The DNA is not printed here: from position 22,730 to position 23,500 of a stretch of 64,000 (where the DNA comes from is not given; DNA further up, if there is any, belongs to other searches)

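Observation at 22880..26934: CoxM-CoxS-CoxL-type hydroxylase operon ending in a translationally coupled purine-type phosphoribosyltransferase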

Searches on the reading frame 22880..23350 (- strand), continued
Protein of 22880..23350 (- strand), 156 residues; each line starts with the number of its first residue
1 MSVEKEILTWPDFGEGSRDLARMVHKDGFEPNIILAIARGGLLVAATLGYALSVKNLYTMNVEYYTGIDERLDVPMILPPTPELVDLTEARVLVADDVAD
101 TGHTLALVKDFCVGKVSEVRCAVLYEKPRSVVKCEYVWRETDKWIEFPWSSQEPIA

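Call 15: search_protein_families(library=ncbifam, proteins=[L001:6394-7239:+, L001:7236-10004:+, L001:1468-2418:+, L001:2426-3433:+, L001:3430-3825:+, L001:3871-5196:+, L001:5193-6332:-, L001:10529-12073:-, L001:12087-12899:+, L001:14172-15098:+], max_evalue=0.00001)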
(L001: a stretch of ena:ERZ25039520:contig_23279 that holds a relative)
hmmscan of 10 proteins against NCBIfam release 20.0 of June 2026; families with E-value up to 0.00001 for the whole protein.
L001:6394-7239:+ (281 aa): 8 families
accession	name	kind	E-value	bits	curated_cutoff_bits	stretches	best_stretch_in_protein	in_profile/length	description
NF043083.1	XdhB_XDHase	equivalog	1.2e-51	175.5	310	1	13-278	8-283/289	xanthine dehydrogenase subunit XdhB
NF007427.0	PRK09971.1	equivalog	4e-49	167.4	287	1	12-278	7-283/292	xanthine dehydrogenase FAD-binding subunit XdhB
NF041019.1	glyceraldDH_beta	equivalog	3.2e-46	157.8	350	1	10-277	6-279/280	glyceraldehyde dehydrogenase subunit beta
TIGR02963.1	xanthine_xdhA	equivalog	8.1e-46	156.6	467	1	11-273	194-463/468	xanthine dehydrogenase small subunit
TIGR03195.1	4hydrxCoA_B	equivalog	3.8e-32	111.7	404.55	2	10-119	5-115/321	4-hydroxybenzoyl-CoA reductase subunit beta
TIGR03199.1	pucC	equivalog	2.2e-23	82.9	306.05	1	15-267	1-258/264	xanthine dehydrogenase subunit C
TIGR03312.1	Se_sel_red_FAD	hypoth_equivalog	2.7e-18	66.1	241.5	1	13-272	5-244/257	molybdopterin-dependent oxidoreductase FAD-binding subunit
TIGR02969.1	mam_aldehyde_ox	subfamily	8.2e-10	36.8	1912.3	1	9-226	236-473/1330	aldehyde oxidase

L001:7236-10004:+ (922 aa): 20 families
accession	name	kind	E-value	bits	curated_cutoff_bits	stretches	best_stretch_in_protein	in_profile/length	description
TIGR03196.1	pucD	equivalog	7e-259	861.3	783.65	1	183-917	8-757/763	xanthine dehydrogenase subunit D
TIGR03311.1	Se_dep_XDH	equivalog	5.6e-174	580.5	830.45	3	7-564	3-554/848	selenium-dependent xanthine dehydrogenase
NF045668.1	pterin_aldehy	equivalog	1.1e-135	453.9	1100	1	6-915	4-901/905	molybdopterin-dependent aldehyde oxidoreductase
NF043082.1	XdhA_XDHase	equivalog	3.7e-128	428.7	780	1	179-914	2-748/758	xanthine dehydrogenase subunit XdhA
TIGR03194.1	4hydrxCoA_A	equivalog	7.8e-120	401.5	994.55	1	186-914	5-742/746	4-hydroxybenzoyl-CoA reductase subunit alpha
NF007426.0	PRK09970.1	equivalog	2.5e-119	399.5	916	1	176-914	4-751/761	xanthine dehydrogenase molybdenum-binding subunit XdhA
NF041018.1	glyceraldDH_alpha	equivalog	4.6e-87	293.1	790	2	184-554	9-395/741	glyceraldehyde dehydrogenase subunit alpha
TIGR02965.1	xanthine_xdhB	equivalog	1.6e-84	284.5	849.5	1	188-902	11-731/758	xanthine dehydrogenase molybdopterin binding subunit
TIGR03313.1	Se_sel_red_Mo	hypoth_equivalog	2.2e-83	280.5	1101.9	2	332-914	371-945/951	molybdopterin-dependent oxidoreductase Mo/Fe-S-binding subunit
TIGR02969.1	mam_aldehyde_ox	subfamily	4.2e-76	256.4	1912.3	2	213-904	612-1283/1330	aldehyde oxidase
NF040766.1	CODH_aero_grp5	exception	5.3e-75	253.1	950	2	178-555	5-400/785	aerobic carbon-monoxide dehydrogenase large subunit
TIGR02416.1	CO_dehy_Mo_lg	equivalog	4e-66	223.7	991.15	3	625-901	474-751/770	aerobic carbon-monoxide dehydrogenase large subunit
NF041671.1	peri_hyde_PaoC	equivalog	1.2e-65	222.2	1180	1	170-909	10-722/735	aldehyde oxidoreductase molybdenum-binding subunit PaoC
NF043084.2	XdhC_XDHase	equivalog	2.9e-46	156.7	217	1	6-151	4-149/151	xanthine dehydrogenase subunit XdhC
TIGR03193.1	4hydroxCoAred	equivalog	1.9e-44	151.1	257.8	1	6-152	3-148/148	4-hydroxybenzoyl-CoA reductase subunit gamma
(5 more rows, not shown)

L001:1468-2418:+ (316 aa): 12 families
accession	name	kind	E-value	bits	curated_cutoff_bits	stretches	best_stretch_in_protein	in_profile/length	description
NF005540.0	PRK07203.1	equivalog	9.8e-64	215.6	444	1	7-244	82-350/444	putative aminohydrolase SsnA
TIGR03314.1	Se_ssnA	subfamily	1.4e-58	198.8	455.5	1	7-240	81-340/441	putative selenium metabolism protein SsnA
NF005557.0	PRK07228.1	equivalog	1.5e-16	60.2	522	1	12-233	80-334/445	5'-deoxyadenosine deaminase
NF006252.0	PRK08393.1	equivalog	4.4e-16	58.9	617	1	12-228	78-319/424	N-ethylammeline chlorohydrolase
NF004701.0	PRK06038.1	equivalog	1.4e-15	57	609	1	13-227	82-321/432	N-ethylammeline chlorohydrolase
NF006055.0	PRK08203.1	equivalog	1.3e-13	50.3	532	1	117-313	211-451/455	8-oxoguanine deaminase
NF004995.0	PRK06380.1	subfamily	9.8e-11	41.3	567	1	29-146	94-209/418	metal-dependent hydrolase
NF006056.0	PRK08204.1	subfamily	1.3e-09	37.4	391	1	32-178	102-261/449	hypothetical protein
NF006549.0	PRK09045.1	equivalog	2.5e-09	36.3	540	1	18-224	98-329/444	TRZ/ATZ family hydrolase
NF009059.0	PRK12393.1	equivalog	4.1e-08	32.4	543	0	14-85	90-163/460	amidohydrolase family protein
NF012037.0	PRK15493.1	equivalog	2.3e-07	30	779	1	15-147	86-221/435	bifunctional S-methyl-5'-thioadenosine deaminase/S-adenosylhomocysteine deaminase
NF005211.0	PRK06687.1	equivalog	1.6e-06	27.2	703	1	84-195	157-286/419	TRZ/ATZ family protein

L001:2426-3433:+ (335 aa): 30 families (the best 25 are shown)
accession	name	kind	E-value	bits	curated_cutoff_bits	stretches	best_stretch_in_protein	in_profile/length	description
NF002619.0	PRK02271.1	equivalog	2.4e-54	184.8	276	1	9-327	7-318/329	5,10-methylenetetrahydromethanopterin reductase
TIGR03555.1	F420_mer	equivalog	4.4e-54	184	348.7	1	14-313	10-302/325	5,10-methylenetetrahydromethanopterin reductase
TIGR04024.1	F420_NP1902A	hypoth_equivalog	1.1e-39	136.1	345.4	1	6-307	5-301/330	TIGR04024 family LLM class F420-dependent oxidoreductase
TIGR03841.1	F420_Rv3093c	subfamily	8.4e-38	130.4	213.65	1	12-317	6-296/298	LLM class F420-dependent oxidoreductase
TIGR03857.1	F420_MSMEG_2249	hypoth_equivalog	4.1e-37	128.1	218.4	1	15-311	13-317/329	TIGR03857 family LLM class F420-dependent oxidoreductase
TIGR03559.1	F420_Rv3520c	subfamily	3.2e-35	121.7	335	1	7-311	4-320/325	LLM class F420-dependent oxidoreductase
TIGR03617.1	F420_MSMEG_2256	subfamily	1.4e-27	96.5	278.15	1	24-307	3-290/318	TIGR03617 family F420-dependent LLM class oxidoreductase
TIGR03842.1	F420_CPS_4043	hypoth_equivalog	1.6e-27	96.5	295.45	1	8-330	5-322/329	TIGR03842 family LLM class F420-dependent oxidoreductase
TIGR03564.1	F420_MSMEG_4879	subfamily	5.6e-27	95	234.25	1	20-229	3-209/265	TIGR03564 family F420-dependent LLM class oxidoreductase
TIGR03619.1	F420_Rv2161c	subfamily_domain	5.7e-26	91.6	166.9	1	40-216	42-216/247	TIGR03619 family F420-dependent LLM class oxidoreductase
TIGR03554.1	F420_G6P_DH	equivalog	1.6e-21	76.6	420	1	46-329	54-322/331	glucose-6-phosphate dehydrogenase (coenzyme-F420)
TIGR03560.1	F420_Rv1855c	subfamily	2.4e-21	76.6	231.4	1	41-214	49-224/227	TIGR03560 family F420-dependent LLM class oxidoreductase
TIGR03620.1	F420_MSMEG_4141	subfamily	1.9e-20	73.4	219.8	1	15-205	17-175/280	TIGR03620 family F420-dependent LLM class oxidoreductase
TIGR03854.1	F420_MSMEG_3544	hypoth_equivalog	4e-20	72.3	295.6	1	22-211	19-207/290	TIGR03854 family LLM class F420-dependent oxidoreductase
TIGR03621.1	F420_MSMEG_2516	subfamily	9.8e-20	70.9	213.15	1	10-185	8-178/295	TIGR03621 family F420-dependent LLM class oxidoreductase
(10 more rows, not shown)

L001:3430-3825:+ (131 aa): 3 families
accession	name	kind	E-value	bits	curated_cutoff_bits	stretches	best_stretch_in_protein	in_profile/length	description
TIGR00004.1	TIGR00004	subfamily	2.7e-18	66.4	106.25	1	17-127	13-123/125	Rid family detoxifying hydrolase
TIGR03610.1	RutC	equivalog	3.1e-10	40.2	169.1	1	14-122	12-121/127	pyrimidine utilization protein C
NF008490.0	PRK11401.1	equivalog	9.6e-09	35.2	222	1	17-126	14-126/129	enamine/imine deaminase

L001:3871-5196:+ (441 aa): 29 families (the best 25 are shown)
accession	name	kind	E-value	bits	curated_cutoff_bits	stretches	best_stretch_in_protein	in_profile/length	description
NF006055.0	PRK08203.1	equivalog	1.7e-174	580.6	532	1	1-437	17-449/455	8-oxoguanine deaminase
NF009059.0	PRK12393.1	equivalog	4.3e-88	296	543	1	13-429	31-446/460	amidohydrolase family protein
NF005557.0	PRK07228.1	equivalog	5.8e-65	219.7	522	1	3-425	14-424/445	5'-deoxyadenosine deaminase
NF006549.0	PRK09045.1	equivalog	2.2e-48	165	540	1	13-434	32-439/444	TRZ/ATZ family hydrolase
NF004701.0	PRK06038.1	equivalog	1.6e-45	155.6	609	1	5-420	18-408/432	N-ethylammeline chlorohydrolase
NF006681.0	PRK09229.1-2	equivalog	4.7e-43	147.6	362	1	9-428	20-441/451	formimidoylglutamate deiminase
NF006679.0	PRK09228.1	subfamily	7.2e-40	137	351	1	5-377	26-386/433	guanine deaminase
NF005211.0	PRK06687.1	equivalog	1.1e-39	136.4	703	1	10-417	21-412/419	TRZ/ATZ family protein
TIGR02967.1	guan_deamin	equivalog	1.5e-38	132.8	375.4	1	9-376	5-360/401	guanine deaminase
NF006252.0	PRK08393.1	equivalog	1.3e-37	129.8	617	1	31-421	39-406/424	N-ethylammeline chlorohydrolase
NF006056.0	PRK08204.1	subfamily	5.5e-37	127.6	391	1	1-428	15-430/449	hypothetical protein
NF005540.0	PRK07203.1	equivalog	1.3e-35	122.9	444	1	2-437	13-437/444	putative aminohydrolase SsnA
NF004995.0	PRK06380.1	subfamily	5.7e-35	121.1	567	1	2-423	13-408/418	metal-dependent hydrolase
TIGR03314.1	Se_ssnA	subfamily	7.3e-35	120.6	455.5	1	4-437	14-436/441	putative selenium metabolism protein SsnA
NF012037.0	PRK15493.1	equivalog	1.3e-33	116.5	779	1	3-375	15-370/435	bifunctional S-methyl-5'-thioadenosine deaminase/S-adenosylhomocysteine deaminase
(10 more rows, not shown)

L001:5193-6332:- (379 aa): 26 families (the best 25 are shown)
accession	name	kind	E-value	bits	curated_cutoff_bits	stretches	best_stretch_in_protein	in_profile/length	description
NF006169.0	PRK08310.1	equivalog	4e-133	444.6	391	1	4-378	19-390/395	amidase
NF005460.0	PRK07056.1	subfamily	3.8e-54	184.4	447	1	4-378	67-449/457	amidase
NF006631.0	PRK09201.1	equivalog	3.4e-53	181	461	1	3-379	64-452/466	AtzE family amidohydrolase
TIGR02715.1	amido_AtzE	subfamily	5.7e-51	173.9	425.75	1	2-378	56-444/452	AtzE family amidohydrolase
NF004622.0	PRK05962.1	equivalog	1.5e-49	169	463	1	4-378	46-424/431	amidase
NF006043.0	PRK08186.1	subfamily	2.7e-49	168.1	487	1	6-378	64-444/600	allophanate hydrolase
NF004766.0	PRK06102.1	equivalog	7.1e-47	160.5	559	1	3-378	64-447/455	amidase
NF005688.0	PRK07488.1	equivalog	1.9e-46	159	532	1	3-212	67-276/474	indoleacetamide hydrolase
TIGR02713.1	allophanate_hyd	equivalog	1.1e-45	156.2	511.05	1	10-378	31-409/563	allophanate hydrolase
TIGR00132.1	gatA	equivalog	6.9e-43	147.1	481.1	1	9-180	56-225/466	Asp-tRNA(Asn)/Glu-tRNA(Gln) amidotransferase subunit GatA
NF005565.0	PRK07235.1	subfamily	1.5e-39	136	545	1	4-161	81-236/506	amidase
NF004816.0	PRK06170.1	equivalog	3.1e-33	115.2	503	1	3-154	69-215/493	amidase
NF004815.0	PRK06169.1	equivalog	9.6e-33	113.4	506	1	4-378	68-455/471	amidase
NF005687.0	PRK07487.1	subfamily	4e-30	105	428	1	2-142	64-202/468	amidase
NF005517.0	PRK07139.1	equivalog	4e-30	104.9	546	1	7-179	33-202/439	amidase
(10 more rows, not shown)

L001:10529-12073:- (514 aa): 8 families
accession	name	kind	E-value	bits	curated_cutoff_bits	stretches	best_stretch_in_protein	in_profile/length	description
NF045689.1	BCarotKetCrtO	equivalog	2.7e-57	194.6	1000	2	2-417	3-429/563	beta-carotene ketolase CrtO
TIGR02734.1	crtI_fam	subfamily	2e-26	92.7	238.1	1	5-292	1-282/504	phytoene desaturase family protein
NF045637.1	carotdesatCrtDProt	equivalog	1.3e-22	80.1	580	1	6-284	2-278/485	1-hydroxycarotenoid 3,4-desaturase CrtD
TIGR02730.1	carot_isom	equivalog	4.7e-17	62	586.9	1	3-293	1-294/493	carotenoid isomerase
NF058655.1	CrtID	equivalog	9.8e-12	44.4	640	0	6-48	2-44/478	bifunctional phytoene desaturase/3,4-desaturase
TIGR02733.1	desat_CrtD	equivalog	1.4e-10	40.5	549.7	1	5-44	4-43/492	C-3',4' desaturase CrtD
TIGR03467.1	HpnE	equivalog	1.3e-09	38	283.05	1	6-62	2-58/430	hydroxysqualene dehydroxylase HpnE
NF005560.0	PRK07233.1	equivalog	1.5e-08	33.9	252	1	6-52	4-50/435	hypothetical protein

L001:12087-12899:+ (270 aa): 3 families
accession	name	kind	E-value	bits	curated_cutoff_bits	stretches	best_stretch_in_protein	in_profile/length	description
TIGR03964.1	mycofact_creat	equivalog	3.5e-40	138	172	1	25-260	8-218/228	mycofactocin biosynthesis peptidyl-dipeptidase MftE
TIGR04448.1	creatininase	equivalog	8.8e-29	100.9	235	1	18-259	2-242/246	creatininase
NF041098.2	diketo_inos_hlase_IolN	equivalog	1.6e-09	37.3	245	1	20-219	14-211/307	3-dehydro-scyllo-inosose hydrolase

L001:14172-15098:+ (308 aa): 8 families
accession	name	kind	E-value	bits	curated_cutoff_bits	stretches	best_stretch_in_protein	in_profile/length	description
TIGR03381.1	agmatine_aguB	equivalog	7.6e-34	117.3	410.25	1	5-298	1-279/279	N-carbamoylputrescine amidase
NF040852.1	nitrile_Arch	equivalog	2.2e-28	99.1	500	1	7-297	3-262/262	nitrilase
NF010588.0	PRK13981.1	equivalog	7.7e-14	51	479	1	7-271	7-244/546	NAD+ synthase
NF033621.1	de_GSH_amidase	exception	4.8e-11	42.5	355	1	22-257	14-222/260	deaminated glutathione amidase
TIGR00546.1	lnt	equivalog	2.6e-10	40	132.9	1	19-190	178-345/395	apolipoprotein N-acyltransferase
NF009802.0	PRK13286.1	equivalog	4.9e-10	38.9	427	1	38-275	50-260/345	aliphatic amidase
NF009803.0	PRK13287.1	equivalog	8e-10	38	406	1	16-270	24-256/333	formamidase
TIGR04048.1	nitrile_sll0784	equivalog_domain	9.3e-10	37.9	502.6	1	4-126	2-127/301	Nit6803 family nitrilase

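Call 17: find_related_loci(query=A1, collection=genome_contigs, flank=8000)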
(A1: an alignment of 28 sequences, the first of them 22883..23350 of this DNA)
Query A1 (156 aa) in genome_contigs; peptide patterns used: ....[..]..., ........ (x = any residue, [..] = any of these).
600 stretches matched a pattern (row limit reached: there are more); 546 encode a relative of the query (tblastn E <= 1e-3); the best 80 are kept; 80 distinct loci.
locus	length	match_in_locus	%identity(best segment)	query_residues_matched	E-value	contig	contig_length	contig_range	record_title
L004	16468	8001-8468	93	1-156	3e-98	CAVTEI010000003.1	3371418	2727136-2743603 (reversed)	MAG: uncultured Acidimicrobiales bacterium isolate MFD00962.bin.2.274 genome assembly, contig: contig_19309, whole genom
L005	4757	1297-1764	76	1-156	1e-83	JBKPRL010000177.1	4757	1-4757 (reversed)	MAG: bacterium isolate GS_EKS_MAG_00050 GS_EKS_000000442790, whole genome shotgun sequence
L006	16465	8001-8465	76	1-155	1e-81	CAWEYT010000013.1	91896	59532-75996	MAG: uncultured Acidimicrobiales bacterium isolate MFD00962.bin.2.262 genome assembly, contig: contig_218251, whole geno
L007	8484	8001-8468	76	1-156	6e-81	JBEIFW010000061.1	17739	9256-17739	MAG: Acidimicrobiales bacterium isolate Sample-102-S76-bin-102 Sample_102_S76-bin_102-k141_718727, whole genome shotgun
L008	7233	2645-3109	73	1-155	3e-78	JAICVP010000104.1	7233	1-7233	MAG: Thermoleophilia bacterium isolate HEB_ISSM_2_bin.17 k141_1128710_length_7233_cov_14.4272, whole genome shotgun sequ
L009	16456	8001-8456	71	5-156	2e-76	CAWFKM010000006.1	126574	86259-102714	MAG: uncultured Actinomycetes bacterium isolate MFD06435.bin.2.132 genome assembly, contig: contig_33191, whole genome s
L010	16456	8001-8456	69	5-156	4e-76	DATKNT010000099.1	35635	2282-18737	MAG TPA_asm: Gaiellaceae bacterium isolate SMAG_U14744 k141_3179294, whole genome shotgun sequence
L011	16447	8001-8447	72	3-151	1e-75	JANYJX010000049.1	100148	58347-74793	MAG: Actinomycetes bacterium isolate GL140_4_metabinner_37 GL140_4_k141_3142435, whole genome shotgun sequence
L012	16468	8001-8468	69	1-156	2e-75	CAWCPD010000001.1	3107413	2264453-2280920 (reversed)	MAG: uncultured Actinomycetota bacterium isolate MFD04944.bin.2.65 genome assembly, contig: contig_22741, whole genome s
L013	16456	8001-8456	71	4-155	1e-74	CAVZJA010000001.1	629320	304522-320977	MAG: uncultured Actinomycetota bacterium isolate MFD05502.bin.2.68 genome assembly, contig: contig_10342, whole genome s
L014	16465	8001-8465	68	1-155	3e-75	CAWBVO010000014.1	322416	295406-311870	MAG: uncultured Actinomycetes bacterium isolate MFD07639.bin.1.1 genome assembly, contig: contig_2408, whole genome shot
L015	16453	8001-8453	69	5-155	7e-75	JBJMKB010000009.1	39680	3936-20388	MAG: Gaiellaceae bacterium isolate H3_16_all_fractions_metab_conc_32_69_0 k255_986468, whole genome shotgun sequence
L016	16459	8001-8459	69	4-156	7e-75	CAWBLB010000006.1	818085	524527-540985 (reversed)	MAG: uncultured Actinomycetes bacterium isolate MFD02416.bin.1.146 genome assembly, contig: contig_17228, whole genome s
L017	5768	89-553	70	1-155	9e-75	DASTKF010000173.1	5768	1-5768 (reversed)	MAG TPA_asm: Gaiella sp. isolate SMAG_U1951 k141_1416511, whole genome shotgun sequence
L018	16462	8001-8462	69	3-156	8e-75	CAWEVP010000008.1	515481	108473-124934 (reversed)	MAG: uncultured Actinomycetota bacterium isolate MFD09671.bin.2.42 genome assembly, contig: contig_47899, whole genome s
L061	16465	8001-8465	63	1-155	2e-69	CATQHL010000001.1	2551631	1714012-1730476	MAG: uncultured Acidimicrobiales bacterium isolate 67b46900-d248-40fa-8d4e-feeca43cf5f0 genome assembly, contig: contig_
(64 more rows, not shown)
